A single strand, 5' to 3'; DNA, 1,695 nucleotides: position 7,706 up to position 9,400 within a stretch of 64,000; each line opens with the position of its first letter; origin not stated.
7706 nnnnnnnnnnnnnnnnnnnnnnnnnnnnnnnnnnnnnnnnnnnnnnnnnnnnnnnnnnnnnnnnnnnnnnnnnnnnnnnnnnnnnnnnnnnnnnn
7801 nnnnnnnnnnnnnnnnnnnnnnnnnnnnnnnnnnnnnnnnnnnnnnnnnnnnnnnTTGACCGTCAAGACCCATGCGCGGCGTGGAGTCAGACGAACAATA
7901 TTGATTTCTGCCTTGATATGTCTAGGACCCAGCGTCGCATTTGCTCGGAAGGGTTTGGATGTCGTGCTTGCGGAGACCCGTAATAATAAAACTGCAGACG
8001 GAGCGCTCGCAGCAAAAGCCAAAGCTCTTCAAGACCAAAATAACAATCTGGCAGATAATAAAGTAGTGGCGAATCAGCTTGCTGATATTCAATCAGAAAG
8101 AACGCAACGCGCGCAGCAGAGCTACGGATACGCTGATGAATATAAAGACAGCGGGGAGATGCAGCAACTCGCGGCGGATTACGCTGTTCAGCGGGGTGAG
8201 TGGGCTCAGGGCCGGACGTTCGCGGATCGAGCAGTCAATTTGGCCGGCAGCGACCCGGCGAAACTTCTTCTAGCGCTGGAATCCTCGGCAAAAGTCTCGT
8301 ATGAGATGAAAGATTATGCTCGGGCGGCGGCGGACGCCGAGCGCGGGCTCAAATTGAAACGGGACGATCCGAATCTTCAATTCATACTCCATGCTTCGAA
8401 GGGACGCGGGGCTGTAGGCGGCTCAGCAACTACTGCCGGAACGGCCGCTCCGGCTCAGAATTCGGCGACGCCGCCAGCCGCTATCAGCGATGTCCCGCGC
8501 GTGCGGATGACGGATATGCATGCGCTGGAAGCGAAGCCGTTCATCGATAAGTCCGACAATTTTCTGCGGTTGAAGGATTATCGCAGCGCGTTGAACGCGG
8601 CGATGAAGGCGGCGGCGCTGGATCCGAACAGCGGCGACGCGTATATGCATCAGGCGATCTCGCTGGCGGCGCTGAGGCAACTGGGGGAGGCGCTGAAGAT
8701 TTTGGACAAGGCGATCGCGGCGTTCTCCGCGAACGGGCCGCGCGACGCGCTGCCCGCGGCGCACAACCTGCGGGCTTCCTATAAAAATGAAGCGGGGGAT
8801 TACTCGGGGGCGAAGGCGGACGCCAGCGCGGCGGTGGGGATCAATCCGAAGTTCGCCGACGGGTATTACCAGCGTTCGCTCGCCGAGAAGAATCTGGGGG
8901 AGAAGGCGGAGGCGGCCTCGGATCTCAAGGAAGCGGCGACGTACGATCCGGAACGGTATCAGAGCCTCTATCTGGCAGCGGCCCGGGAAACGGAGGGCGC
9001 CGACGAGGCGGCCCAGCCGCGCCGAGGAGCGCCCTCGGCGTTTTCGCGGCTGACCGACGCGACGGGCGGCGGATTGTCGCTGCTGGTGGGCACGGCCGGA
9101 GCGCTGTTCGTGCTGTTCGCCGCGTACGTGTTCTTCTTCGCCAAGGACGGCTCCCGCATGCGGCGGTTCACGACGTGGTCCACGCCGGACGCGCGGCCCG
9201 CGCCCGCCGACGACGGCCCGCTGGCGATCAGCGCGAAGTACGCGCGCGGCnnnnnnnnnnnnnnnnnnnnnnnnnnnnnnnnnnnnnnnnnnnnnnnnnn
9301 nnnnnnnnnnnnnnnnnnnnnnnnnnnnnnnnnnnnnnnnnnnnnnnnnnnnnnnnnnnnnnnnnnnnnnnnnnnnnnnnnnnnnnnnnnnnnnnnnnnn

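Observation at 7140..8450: AT-rich island (~45% GC in a ~70% GC background) encoding a secreted protein and the 5' sensor region of a Ser/Thr kinase, with overlapping divergent starts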

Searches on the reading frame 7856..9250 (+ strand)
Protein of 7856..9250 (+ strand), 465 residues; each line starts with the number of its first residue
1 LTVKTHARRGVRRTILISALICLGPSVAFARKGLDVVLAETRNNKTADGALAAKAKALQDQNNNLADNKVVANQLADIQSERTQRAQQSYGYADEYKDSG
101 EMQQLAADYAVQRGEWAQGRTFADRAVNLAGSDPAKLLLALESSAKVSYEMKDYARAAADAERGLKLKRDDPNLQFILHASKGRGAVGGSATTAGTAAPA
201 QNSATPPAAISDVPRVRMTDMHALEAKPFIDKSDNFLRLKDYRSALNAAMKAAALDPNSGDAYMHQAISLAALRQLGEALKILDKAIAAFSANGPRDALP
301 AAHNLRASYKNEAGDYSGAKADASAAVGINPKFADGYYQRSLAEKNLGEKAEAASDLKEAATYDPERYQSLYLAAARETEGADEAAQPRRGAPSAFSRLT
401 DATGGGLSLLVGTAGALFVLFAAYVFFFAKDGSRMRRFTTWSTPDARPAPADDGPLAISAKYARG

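Call 11: find_homologous_proteins(query=window:7856-9250:+, max_evalue=0.001)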
Query window:7856-9250:+ (465 aa): 6 proteins with E <= 0.001 among 8000 candidates.
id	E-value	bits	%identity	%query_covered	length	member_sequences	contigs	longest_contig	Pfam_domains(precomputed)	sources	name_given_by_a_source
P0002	1.9e-150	520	100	53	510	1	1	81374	PF07714.24,PF00069.32,PF03109.23,PF07719.24,PF01636.30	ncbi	ncbi:MAG: protein kinase [Elusimicrobiota bacterium]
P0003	4.6e-109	383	77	54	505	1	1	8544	PF07714.24,PF00069.32,PF00515.35,PF03109.23,PF13181.13,PF07719.24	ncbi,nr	ncbi:MAG: protein kinase [Elusimicrobia bacterium]|nr:protein kinase [Elusimicrobiota bacterium]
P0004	2.4e-48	183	34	89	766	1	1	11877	PF07714.24,PF00069.32,PF07719.24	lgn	-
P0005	2.1e-10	58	30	28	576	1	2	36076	PF03704.24,PF13414.13,PF12569.15,PF13374.13,PF00515.35,PF13424.13,PF07719.24,PF13174.13,PF25063.1,PF13431.13,PF13365.13,PF23914.2,PF25062.2,PF13176.13,PF13428.13,PF14559.13,PF25575.1,PF13371.13,PF12895.14,PF21033.5,PF13432.13,PF13181.13,PF01239.29,PF00089.33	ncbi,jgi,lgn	-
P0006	4.1e-8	51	32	22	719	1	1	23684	PF13431.13,PF23914.2,PF13414.13,PF13428.13,PF14559.13,PF07714.24,PF00069.32,PF13371.13,PF00515.35,PF13424.13,PF13432.13,PF13181.13,PF07719.24,PF13174.13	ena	-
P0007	3.1e-6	45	28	31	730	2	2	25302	PF14559.13,PF13431.13,PF13414.13,PF13371.13,PF00515.35,PF13424.13,PF13432.13,PF13428.13,PF13181.13,PF07719.24,PF13174.13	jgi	-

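Call 13: find_encoding_contigs(protein=P0003, flank=10000)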
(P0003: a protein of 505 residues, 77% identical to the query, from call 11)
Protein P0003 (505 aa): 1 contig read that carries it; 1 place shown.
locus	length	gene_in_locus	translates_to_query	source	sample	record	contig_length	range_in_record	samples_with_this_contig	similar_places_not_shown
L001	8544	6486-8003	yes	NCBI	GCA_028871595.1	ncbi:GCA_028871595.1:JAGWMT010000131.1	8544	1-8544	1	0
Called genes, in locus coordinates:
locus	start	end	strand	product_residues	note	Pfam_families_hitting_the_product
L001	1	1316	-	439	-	PF22484:DUF6986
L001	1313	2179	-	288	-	PF00941:FAD_binding_5, PF03450:CO_deh_flav_C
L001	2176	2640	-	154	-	PF00111:Fer2, PF01799:Fer2_2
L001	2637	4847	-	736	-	PF01315:Ald_Xan_dh_C, PF02738:MoCoBD_1, PF20256:MoCoBD_2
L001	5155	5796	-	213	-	-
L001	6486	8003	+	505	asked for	PF07719:TPR_2 (faint), PF13181:TPR_8 (faint), PF00515:TPR_1 (faint), PF00069:Pkinase, PF07714:PK_Tyr_Ser-Thr, PF03109:ABC1 (weak)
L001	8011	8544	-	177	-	PF13442:Cytochrome_CBB3, PF00034:Cytochrom_C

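Call 14: find_encoding_contigs(protein=P0004, flank=10000)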
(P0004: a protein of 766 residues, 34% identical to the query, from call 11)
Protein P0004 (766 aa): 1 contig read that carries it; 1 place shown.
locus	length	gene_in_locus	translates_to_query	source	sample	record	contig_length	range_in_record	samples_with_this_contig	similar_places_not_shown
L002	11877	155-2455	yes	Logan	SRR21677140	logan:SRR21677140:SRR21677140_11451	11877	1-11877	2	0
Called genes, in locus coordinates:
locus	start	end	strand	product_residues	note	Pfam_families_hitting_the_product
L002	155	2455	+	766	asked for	PF07719:TPR_2 (faint), PF00069:Pkinase, PF07714:PK_Tyr_Ser-Thr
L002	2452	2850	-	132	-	PF00072:Response_reg (weak)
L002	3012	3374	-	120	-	PF00072:Response_reg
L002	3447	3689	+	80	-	PF13560:HTH_31, PF01381:HTH_3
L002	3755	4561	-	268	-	-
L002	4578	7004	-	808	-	PF13365:Trypsin_2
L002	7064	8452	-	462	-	PF13428:TPR_14 (faint), PF00515:TPR_1 (faint), PF07719:TPR_2 (faint), PF13181:TPR_8 (faint), PF13414:TPR_11 (faint), PF14559:TPR_19 (faint), PF13431:TPR_17 (faint), PF13432:TPR_16 (weak)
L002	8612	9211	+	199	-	-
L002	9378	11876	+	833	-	?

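Call 23: find_related_loci(query=A1, collection=genome_contigs, flank=6000)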
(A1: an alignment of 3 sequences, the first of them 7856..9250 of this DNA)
Query A1 (465 aa) in genome_contigs; peptide patterns used: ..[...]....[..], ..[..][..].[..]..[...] (x = any residue, [..] = any of these).
90 stretches matched a pattern; 1 encode a relative of the query (tblastn E <= 1e-3); 1 distinct loci.
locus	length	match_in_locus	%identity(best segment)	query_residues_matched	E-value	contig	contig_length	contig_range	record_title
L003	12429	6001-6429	22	218-387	7e-6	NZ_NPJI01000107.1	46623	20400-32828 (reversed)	Prevotella sp. P2-180 contig108, whole genome shotgun sequence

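Call 25: find_related_loci(query=A1, collection=metagenome_contigs, flank=6000)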
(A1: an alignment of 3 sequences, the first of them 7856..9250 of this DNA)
Query A1 (465 aa) in metagenome_contigs; peptide patterns used: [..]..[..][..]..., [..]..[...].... (x = any residue, [..] = any of these).
498 stretches matched a pattern; 2 encode a relative of the query (tblastn E <= 1e-3); 2 distinct loci.
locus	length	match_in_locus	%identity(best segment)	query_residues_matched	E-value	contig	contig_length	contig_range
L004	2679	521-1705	37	59-444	1e-52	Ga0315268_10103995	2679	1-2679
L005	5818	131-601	24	216-372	1e-7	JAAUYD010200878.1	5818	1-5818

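Call 81: predict_structure(alignment_id=A6)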
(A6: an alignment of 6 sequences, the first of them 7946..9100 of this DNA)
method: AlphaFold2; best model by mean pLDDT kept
length: 385 residues; sequences in the alignment: 6
mean_pLDDT: 79.7   pTM: 0.45
mean pLDDT of the five models: 79.7, 78.6, 70.6, 65.1, 64.3
residues with pLDDT >= 90: 173; 70-90: 134; 50-70: 12; < 50: 66
segments of 3 or more residues with pLDDT < 50: 156-189, 354-385
pLDDT, mean of each block of 10 residues (from residue 1): 79 87 86 72 87 89 89 92 88 94 91 93 92 94 88 54 29 27 35 79 86 93 92 96 96 96 83 97 97 96 95 95 95 88 84 46 35 35 37
secondary structure, 60 per line:
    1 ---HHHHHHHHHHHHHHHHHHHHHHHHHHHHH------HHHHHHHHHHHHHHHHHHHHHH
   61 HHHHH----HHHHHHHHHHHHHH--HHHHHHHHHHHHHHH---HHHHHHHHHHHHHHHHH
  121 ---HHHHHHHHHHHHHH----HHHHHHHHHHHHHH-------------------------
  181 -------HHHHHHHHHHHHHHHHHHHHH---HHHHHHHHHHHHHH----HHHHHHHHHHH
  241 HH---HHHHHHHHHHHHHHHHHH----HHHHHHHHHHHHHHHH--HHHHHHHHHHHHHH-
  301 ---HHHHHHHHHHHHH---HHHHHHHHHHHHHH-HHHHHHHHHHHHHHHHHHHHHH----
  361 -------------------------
elements in order: H4-32 H39-65 H70-83 H86-100 H104-120 H124-137 H142-155 H188-208 H212-225 H230-242 H246-263 H268-283 H286-299 H304-316 H320-333 H335-356

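Call 85: fold_search(model_id=the predicted structure, library=pdb)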
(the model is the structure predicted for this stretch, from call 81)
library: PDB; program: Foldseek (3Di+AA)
matches with E <= 10: 1536; with E <= 0.001: 332
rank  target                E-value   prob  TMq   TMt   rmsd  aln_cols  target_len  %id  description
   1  8chy                  1.1e-08  1.00  0.38  0.50  10.0       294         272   17  Crystal structure of an 8-repeat consensus TPR superhelix with Zinc. (released 2024-02-21)
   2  9qhb                  2.1e-08  1.00  0.39  0.51   9.4       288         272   16  Crystal structure of 16-repeat CTPR protein with eliminated coordination sites (released 2025-10-22)
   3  9qhc_B                5.6e-08  1.00  0.47  0.63   9.5       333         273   14  Crystal structure of 8-repeat CTPR protein with eliminated coordination sites (released 2025-10-22)
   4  1w3b_A                1.2e-07  1.00  0.36  0.36  22.5       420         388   14  The superhelical TPR domain of O-linked GlcNAc transferase reveals structural similarities to importin alpha. (released 2004-09-09)
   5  9qhc_A                1.9e-07  1.00  0.44  0.59  11.3       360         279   15  Crystal structure of 8-repeat CTPR protein with eliminated coordination sites (released 2025-10-22)
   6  6eou                  9.7e-07  1.00  0.41  0.45   9.4       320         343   20  O-GlcNAc transferase TPR domain with the intellectual disability associated mutation L254F (released 2018-05-09)
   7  1w3b_B                1.0e-06  1.00  0.43  0.44   9.5       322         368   16  The superhelical TPR domain of O-linked GlcNAc transferase reveals structural similarities to importin alpha. (released 2004-09-09)
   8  7ntf_B                1.0e-06  1.00  0.38  0.21   9.6       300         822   17  Cryo-EM structure of unliganded O-GlcNAc transferase (released 2021-11-17)
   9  7ntf_A                1.2e-06  1.00  0.37  0.19  14.2       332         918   16  Cryo-EM structure of unliganded O-GlcNAc transferase (released 2021-11-17)
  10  8dth_A                1.6e-06  1.00  0.37  0.22  18.3       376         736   13  Cryo-EM structure of Arabidopsis SPY alternative conformation 2 (released 2023-03-08)
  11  8dtf_A                1.7e-06  1.00  0.34  0.18  20.4       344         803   12  Cryo-EM structure of the full length Arabidopsis SPY with complete TPRs (released 2023-03-08)
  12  8dtg_A                2.2e-06  1.00  0.30  0.16  12.6       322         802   14  Cryo-EM structure of Arabidopsis SPY alternative conformation 1 (released 2023-03-08)
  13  8dtg_B                2.3e-06  1.00  0.38  0.23  17.9       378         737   13  Cryo-EM structure of Arabidopsis SPY alternative conformation 1 (released 2023-03-08)
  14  7kw7_E                2.5e-06  1.00  0.26  0.30  20.5       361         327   10  Atomic cryoEM structure of Hsp90-Hsp70-Hop-GR (released 2021-12-08)
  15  7yeh_A                2.7e-06  1.00  0.37  0.16  17.6       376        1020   14  Cryo-EM structure of human OGT-OGA complex (released 2023-07-12)
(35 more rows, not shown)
